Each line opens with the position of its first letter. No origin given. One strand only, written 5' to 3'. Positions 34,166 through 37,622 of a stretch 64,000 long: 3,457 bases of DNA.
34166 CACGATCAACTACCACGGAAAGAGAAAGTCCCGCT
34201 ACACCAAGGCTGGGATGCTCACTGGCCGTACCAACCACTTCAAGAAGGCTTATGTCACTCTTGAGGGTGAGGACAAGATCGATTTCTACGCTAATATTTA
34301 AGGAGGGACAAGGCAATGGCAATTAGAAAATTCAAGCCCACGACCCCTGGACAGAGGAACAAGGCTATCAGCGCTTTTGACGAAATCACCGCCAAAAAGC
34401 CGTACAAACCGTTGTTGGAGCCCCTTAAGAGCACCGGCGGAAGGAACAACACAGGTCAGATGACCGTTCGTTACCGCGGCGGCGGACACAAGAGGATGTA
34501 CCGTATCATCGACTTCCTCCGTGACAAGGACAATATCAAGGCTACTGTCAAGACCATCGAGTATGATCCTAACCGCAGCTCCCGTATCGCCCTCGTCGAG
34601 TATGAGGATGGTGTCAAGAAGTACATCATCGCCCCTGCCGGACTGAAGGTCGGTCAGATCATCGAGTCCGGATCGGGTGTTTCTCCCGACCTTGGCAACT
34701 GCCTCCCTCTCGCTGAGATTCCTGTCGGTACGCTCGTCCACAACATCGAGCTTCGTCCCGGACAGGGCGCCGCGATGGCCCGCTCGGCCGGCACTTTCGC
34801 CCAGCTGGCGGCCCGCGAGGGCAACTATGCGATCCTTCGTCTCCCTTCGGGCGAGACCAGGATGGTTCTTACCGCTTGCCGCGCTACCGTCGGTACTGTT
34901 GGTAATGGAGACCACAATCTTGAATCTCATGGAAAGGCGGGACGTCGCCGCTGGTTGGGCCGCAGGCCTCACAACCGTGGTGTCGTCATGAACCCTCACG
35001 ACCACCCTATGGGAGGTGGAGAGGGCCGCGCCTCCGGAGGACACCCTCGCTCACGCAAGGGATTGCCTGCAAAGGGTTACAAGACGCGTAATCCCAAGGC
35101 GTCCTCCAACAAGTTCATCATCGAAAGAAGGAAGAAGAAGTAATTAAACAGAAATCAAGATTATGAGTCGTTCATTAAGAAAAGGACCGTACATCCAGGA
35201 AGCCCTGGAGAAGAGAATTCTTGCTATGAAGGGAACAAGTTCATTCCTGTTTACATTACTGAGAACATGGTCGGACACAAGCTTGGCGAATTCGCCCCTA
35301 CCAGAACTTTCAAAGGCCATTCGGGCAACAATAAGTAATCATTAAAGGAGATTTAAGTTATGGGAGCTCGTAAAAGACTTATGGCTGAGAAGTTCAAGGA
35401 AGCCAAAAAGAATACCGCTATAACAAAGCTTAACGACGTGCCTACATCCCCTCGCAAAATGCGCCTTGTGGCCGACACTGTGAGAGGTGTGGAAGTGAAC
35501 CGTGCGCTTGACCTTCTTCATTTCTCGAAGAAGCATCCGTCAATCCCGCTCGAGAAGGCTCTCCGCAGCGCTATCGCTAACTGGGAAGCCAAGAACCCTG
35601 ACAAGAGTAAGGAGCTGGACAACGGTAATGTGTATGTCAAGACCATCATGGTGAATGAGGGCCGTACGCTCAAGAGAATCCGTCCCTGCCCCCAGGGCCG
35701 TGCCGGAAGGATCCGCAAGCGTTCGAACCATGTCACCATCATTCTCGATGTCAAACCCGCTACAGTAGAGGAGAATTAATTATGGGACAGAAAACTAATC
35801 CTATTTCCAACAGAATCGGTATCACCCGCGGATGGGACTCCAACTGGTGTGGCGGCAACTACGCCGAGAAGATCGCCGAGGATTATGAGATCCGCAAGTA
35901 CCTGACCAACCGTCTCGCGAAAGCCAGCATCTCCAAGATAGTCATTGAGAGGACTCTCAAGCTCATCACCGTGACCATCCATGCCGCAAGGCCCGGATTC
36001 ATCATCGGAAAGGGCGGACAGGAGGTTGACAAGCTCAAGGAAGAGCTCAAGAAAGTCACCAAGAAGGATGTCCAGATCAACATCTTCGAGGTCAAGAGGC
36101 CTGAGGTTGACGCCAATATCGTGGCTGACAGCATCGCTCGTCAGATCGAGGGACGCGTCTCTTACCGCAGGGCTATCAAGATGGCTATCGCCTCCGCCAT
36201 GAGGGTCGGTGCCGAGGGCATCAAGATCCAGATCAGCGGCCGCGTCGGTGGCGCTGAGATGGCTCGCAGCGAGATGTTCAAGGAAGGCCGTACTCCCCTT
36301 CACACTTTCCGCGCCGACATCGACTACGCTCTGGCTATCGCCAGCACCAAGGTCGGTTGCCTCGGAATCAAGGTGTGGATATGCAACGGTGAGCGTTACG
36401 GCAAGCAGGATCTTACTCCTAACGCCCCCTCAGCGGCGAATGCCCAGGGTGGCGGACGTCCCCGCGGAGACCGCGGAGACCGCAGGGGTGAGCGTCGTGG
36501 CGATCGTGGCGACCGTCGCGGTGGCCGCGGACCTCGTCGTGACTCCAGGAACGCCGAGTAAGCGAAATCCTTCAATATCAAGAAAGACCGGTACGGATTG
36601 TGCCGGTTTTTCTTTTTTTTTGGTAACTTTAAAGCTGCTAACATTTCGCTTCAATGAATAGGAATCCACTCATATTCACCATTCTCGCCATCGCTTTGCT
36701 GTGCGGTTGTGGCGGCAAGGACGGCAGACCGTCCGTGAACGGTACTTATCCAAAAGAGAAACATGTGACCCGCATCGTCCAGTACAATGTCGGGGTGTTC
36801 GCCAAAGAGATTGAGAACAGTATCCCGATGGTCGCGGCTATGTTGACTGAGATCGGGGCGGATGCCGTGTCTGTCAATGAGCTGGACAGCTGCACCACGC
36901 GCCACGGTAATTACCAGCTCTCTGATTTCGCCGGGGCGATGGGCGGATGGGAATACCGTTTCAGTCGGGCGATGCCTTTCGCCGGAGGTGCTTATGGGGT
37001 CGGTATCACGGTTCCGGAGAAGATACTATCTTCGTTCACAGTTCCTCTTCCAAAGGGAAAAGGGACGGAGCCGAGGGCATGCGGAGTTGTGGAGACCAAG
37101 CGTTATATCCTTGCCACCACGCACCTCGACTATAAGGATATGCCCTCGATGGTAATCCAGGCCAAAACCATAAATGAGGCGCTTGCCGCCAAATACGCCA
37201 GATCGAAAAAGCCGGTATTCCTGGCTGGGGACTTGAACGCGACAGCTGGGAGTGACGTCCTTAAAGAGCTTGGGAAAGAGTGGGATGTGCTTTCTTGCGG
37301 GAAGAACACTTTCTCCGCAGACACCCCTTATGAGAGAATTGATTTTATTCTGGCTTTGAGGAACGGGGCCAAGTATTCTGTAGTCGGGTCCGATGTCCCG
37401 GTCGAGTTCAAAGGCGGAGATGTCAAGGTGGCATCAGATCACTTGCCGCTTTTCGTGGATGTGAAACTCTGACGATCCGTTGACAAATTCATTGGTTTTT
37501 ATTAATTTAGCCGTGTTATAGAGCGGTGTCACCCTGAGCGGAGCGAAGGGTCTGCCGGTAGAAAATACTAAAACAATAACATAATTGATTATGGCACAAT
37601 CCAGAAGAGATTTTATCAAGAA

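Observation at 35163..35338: Ribosomal protein S19 gene is broken by a deletion of about 91 nt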

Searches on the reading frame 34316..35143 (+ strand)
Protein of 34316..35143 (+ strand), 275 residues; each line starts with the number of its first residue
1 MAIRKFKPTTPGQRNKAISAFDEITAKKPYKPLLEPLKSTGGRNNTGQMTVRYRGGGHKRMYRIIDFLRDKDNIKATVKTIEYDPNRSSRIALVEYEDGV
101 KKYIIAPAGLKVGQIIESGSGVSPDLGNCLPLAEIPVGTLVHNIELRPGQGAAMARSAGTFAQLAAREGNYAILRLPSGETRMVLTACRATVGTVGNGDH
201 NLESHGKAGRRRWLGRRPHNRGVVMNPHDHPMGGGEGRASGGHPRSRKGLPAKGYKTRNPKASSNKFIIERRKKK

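Call 4: search_protein_families(library=pfam, proteins=[window:34316-35143:+], max_evalue=1)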
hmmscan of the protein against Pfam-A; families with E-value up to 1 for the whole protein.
window:34316-35143:+ (275 aa): 2 families
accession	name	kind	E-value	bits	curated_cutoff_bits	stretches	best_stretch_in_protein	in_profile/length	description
PF03947.24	Ribosomal_L2_C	-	3.6e-53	179.4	33.7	1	126-249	2-126/126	Ribosomal Proteins L2, C-terminal domain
PF00181.30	Ribosomal_L2_N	-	8.9e-35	119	23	1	42-118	1-77/77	Ribosomal Proteins L2, RNA binding N-terminal domain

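Call 12: find_encoding_contigs(protein=window:34316-35143:+, flank=3000, max_places=10)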
Protein window:34316-35143:+ (275 aa): 20 contigs read that carry it; 10 places shown.
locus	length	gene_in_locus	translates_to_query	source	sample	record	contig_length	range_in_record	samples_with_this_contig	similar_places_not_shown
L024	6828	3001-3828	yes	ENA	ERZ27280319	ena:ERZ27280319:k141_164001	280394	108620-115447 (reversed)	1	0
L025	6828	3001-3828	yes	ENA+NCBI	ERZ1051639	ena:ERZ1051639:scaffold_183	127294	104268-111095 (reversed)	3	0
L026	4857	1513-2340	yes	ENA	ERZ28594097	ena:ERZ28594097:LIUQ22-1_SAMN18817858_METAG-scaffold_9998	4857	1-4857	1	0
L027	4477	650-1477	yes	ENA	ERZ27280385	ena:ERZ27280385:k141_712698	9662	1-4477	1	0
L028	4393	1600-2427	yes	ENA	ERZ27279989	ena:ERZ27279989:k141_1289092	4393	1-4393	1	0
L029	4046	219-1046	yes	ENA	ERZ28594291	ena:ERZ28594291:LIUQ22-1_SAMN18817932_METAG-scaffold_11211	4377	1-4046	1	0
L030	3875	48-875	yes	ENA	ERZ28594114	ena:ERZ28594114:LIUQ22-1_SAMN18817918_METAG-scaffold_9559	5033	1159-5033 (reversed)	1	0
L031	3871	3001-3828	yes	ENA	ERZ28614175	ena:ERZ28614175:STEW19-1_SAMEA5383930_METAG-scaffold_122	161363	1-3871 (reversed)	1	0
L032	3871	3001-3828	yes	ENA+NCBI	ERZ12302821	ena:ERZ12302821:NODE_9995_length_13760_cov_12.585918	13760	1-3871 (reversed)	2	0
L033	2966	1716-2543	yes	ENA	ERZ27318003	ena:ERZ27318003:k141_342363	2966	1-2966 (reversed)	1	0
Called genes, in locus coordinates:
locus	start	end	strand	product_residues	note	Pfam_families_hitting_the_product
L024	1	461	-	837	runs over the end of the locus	PF00488:MutS_V, PF20297:MSSS (weak), PF01713:Smr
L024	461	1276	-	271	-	PF19293:CdaA_N, PF02457:DAC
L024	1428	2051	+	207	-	PF00297:Ribosomal_L3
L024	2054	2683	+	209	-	PF00573:Ribosomal_L4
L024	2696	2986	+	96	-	PF00276:Ribosomal_L23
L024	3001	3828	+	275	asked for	PF00181:Ribosomal_L2_N, PF03947:Ribosomal_L2_C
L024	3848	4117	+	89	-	PF00203:Ribosomal_S19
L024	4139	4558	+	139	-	PF00237:Ribosomal_L22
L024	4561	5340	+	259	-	PF05316:VAR1 (faint), PF07650:KH_2, PF00189:Ribosomal_S3_C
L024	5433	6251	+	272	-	PF03372:Exo_endo_phos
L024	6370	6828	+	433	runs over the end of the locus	PF01408:GFO_IDH_MocA, PF19051:GFO_IDH_MocA_C2, PF22725:GFO_IDH_MocA_C3 (faint)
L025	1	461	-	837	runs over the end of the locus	PF00488:MutS_V, PF20297:MSSS (weak), PF01713:Smr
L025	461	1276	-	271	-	PF19293:CdaA_N, PF02457:DAC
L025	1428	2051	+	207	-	PF00297:Ribosomal_L3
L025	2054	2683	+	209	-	PF00573:Ribosomal_L4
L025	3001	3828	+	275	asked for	PF00181:Ribosomal_L2_N, PF03947:Ribosomal_L2_C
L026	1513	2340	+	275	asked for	PF00181:Ribosomal_L2_N, PF03947:Ribosomal_L2_C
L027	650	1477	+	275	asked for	PF00181:Ribosomal_L2_N, PF03947:Ribosomal_L2_C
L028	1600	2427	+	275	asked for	PF00181:Ribosomal_L2_N, PF03947:Ribosomal_L2_C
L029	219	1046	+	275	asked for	PF00181:Ribosomal_L2_N, PF03947:Ribosomal_L2_C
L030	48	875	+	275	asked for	PF00181:Ribosomal_L2_N, PF03947:Ribosomal_L2_C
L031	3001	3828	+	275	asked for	PF00181:Ribosomal_L2_N, PF03947:Ribosomal_L2_C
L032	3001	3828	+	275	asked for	PF00181:Ribosomal_L2_N, PF03947:Ribosomal_L2_C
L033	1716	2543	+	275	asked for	PF00181:Ribosomal_L2_N, PF03947:Ribosomal_L2_C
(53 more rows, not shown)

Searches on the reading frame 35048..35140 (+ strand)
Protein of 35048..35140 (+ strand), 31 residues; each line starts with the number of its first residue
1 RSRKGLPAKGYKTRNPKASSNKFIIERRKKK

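Call 52: find_encoding_contigs(protein=window:35048-35140:+, flank=2000, max_places=10)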
Protein window:35048-35140:+ (31 aa): no gene with exactly this product is on record in the collection.

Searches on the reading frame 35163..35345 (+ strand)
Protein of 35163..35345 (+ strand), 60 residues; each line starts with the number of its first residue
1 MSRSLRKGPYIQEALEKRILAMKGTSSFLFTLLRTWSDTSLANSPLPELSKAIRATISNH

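Call 4: search_protein_families(library=pfam, proteins=[window:35163-35345:+], max_evalue=1)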
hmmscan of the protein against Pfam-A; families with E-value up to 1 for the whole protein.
window:35163-35345:+ (60 aa): 0 families

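Call 17: find_encoding_contigs(protein=window:35163-35342:+, flank=3000, max_places=10)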
Protein window:35163-35342:+ (60 aa): no gene with exactly this product is on record in the collection.

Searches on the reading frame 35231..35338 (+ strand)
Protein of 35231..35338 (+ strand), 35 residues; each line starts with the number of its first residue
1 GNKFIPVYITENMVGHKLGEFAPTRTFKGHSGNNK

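Call 4: search_protein_families(library=pfam, proteins=[window:35231-35338:+], max_evalue=1)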
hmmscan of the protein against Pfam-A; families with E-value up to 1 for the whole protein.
window:35231-35338:+ (35 aa): 1 family
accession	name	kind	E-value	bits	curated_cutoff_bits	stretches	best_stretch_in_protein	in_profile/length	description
PF00203.26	Ribosomal_S19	-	3.7e-14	52.8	27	1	1-30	52-81/81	Ribosomal protein S19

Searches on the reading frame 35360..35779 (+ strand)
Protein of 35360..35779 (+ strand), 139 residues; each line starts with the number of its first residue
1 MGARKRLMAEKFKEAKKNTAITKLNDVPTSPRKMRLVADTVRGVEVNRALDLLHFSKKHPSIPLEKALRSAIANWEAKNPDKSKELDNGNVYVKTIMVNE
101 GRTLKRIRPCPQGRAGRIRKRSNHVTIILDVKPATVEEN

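Call 4: search_protein_families(library=pfam, proteins=[window:35360-35779:+], max_evalue=1)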
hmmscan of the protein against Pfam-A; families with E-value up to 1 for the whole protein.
window:35360-35779:+ (139 aa): 1 family
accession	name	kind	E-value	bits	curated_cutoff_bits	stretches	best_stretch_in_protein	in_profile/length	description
PF00237.24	Ribosomal_L22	-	1.7e-33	115.3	28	1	23-129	2-103/104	Ribosomal protein L22p/L17e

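Call 11: find_encoding_contigs(protein=window:35360-35779:+, flank=3000, max_places=10)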
Protein window:35360-35779:+ (139 aa): 18 contigs read that carry it; 10 places shown.
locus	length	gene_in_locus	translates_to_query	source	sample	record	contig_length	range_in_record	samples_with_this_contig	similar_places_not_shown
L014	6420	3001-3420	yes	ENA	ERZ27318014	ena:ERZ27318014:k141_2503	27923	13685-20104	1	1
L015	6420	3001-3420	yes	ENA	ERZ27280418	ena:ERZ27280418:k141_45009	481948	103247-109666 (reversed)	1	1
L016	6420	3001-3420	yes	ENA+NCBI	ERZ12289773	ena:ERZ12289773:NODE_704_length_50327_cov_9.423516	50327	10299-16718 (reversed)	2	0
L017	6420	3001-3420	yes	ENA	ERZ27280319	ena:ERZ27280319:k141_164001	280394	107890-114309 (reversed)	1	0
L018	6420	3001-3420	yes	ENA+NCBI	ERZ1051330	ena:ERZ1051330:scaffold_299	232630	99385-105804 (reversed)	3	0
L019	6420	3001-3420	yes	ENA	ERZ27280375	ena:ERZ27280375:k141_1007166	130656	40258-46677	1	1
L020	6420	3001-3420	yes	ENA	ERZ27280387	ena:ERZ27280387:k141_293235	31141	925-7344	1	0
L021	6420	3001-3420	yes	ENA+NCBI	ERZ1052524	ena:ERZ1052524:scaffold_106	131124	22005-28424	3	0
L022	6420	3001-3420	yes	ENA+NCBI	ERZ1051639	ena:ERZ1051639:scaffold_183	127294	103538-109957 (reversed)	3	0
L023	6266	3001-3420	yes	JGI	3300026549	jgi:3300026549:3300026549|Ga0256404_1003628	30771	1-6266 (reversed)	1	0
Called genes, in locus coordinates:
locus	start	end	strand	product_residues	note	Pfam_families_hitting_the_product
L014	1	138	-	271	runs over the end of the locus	PF19293:CdaA_N, PF02457:DAC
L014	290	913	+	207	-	PF00297:Ribosomal_L3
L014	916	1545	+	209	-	PF00573:Ribosomal_L4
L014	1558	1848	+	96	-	PF00276:Ribosomal_L23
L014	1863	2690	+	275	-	PF00181:Ribosomal_L2_N, PF03947:Ribosomal_L2_C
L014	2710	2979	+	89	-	PF00203:Ribosomal_S19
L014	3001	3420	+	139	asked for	PF00237:Ribosomal_L22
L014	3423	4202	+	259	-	PF05316:VAR1 (faint), PF07650:KH_2, PF00189:Ribosomal_S3_C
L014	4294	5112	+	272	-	PF03372:Exo_endo_phos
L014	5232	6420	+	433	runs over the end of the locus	PF01408:GFO_IDH_MocA, PF19051:GFO_IDH_MocA_C2, PF22725:GFO_IDH_MocA_C3 (faint)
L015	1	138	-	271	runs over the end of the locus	PF19293:CdaA_N, PF02457:DAC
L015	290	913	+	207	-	PF00297:Ribosomal_L3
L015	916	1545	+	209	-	PF00573:Ribosomal_L4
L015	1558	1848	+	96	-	PF00276:Ribosomal_L23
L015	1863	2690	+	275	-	PF00181:Ribosomal_L2_N, PF03947:Ribosomal_L2_C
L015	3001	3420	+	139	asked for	PF00237:Ribosomal_L22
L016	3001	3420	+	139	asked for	PF00237:Ribosomal_L22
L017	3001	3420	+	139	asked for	PF00237:Ribosomal_L22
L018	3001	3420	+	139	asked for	PF00237:Ribosomal_L22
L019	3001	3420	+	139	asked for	PF00237:Ribosomal_L22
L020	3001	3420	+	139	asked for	PF00237:Ribosomal_L22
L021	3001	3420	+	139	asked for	PF00237:Ribosomal_L22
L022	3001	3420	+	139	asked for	PF00237:Ribosomal_L22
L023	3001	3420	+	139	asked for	PF00237:Ribosomal_L22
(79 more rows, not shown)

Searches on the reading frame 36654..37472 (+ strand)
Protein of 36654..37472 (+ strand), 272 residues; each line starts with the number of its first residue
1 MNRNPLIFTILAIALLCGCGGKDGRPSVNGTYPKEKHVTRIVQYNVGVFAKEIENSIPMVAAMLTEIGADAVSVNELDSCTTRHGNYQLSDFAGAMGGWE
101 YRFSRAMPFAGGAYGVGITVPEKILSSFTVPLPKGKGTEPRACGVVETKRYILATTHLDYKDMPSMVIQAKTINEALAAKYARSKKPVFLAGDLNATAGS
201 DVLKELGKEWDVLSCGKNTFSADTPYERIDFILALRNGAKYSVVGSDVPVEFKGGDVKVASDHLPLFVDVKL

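Call 28: find_encoding_contigs(protein=window:36654-37472:+, flank=4000, max_places=10)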
Protein window:36654-37472:+ (272 aa): 3 contigs read that carry it; 3 places shown.
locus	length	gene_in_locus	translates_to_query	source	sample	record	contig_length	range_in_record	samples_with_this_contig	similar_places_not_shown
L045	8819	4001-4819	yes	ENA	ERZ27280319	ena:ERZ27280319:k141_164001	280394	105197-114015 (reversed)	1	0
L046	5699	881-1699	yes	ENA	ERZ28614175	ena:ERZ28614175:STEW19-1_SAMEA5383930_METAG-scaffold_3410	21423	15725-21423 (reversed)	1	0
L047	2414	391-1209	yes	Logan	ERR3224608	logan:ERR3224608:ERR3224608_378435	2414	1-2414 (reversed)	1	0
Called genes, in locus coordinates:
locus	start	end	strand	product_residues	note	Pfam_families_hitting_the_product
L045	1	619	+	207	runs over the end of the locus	PF00297:Ribosomal_L3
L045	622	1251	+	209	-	PF00573:Ribosomal_L4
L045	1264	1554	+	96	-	PF00276:Ribosomal_L23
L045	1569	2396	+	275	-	PF00181:Ribosomal_L2_N, PF03947:Ribosomal_L2_C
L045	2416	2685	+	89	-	PF00203:Ribosomal_S19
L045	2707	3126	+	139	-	PF00237:Ribosomal_L22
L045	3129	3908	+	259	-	PF05316:VAR1 (faint), PF07650:KH_2, PF00189:Ribosomal_S3_C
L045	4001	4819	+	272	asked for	PF03372:Exo_endo_phos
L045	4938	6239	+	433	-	PF01408:GFO_IDH_MocA, PF19051:GFO_IDH_MocA_C2, PF22725:GFO_IDH_MocA_C3 (faint)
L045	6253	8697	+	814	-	PF13646:HEAT_2 (faint), PF06439:3keto-disac_hyd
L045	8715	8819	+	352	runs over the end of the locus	PF00578:AhpC-TSA, PF08534:Redoxin, PF00085:Thioredoxin, PF13098:Thioredoxin_2, PF13905:Thioredoxin_8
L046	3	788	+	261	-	?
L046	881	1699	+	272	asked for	PF03372:Exo_endo_phos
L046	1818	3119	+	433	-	PF01408:GFO_IDH_MocA, PF19051:GFO_IDH_MocA_C2, PF22725:GFO_IDH_MocA_C3 (faint)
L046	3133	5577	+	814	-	PF13646:HEAT_2 (faint), PF06439:3keto-disac_hyd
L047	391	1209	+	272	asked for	PF03372:Exo_endo_phos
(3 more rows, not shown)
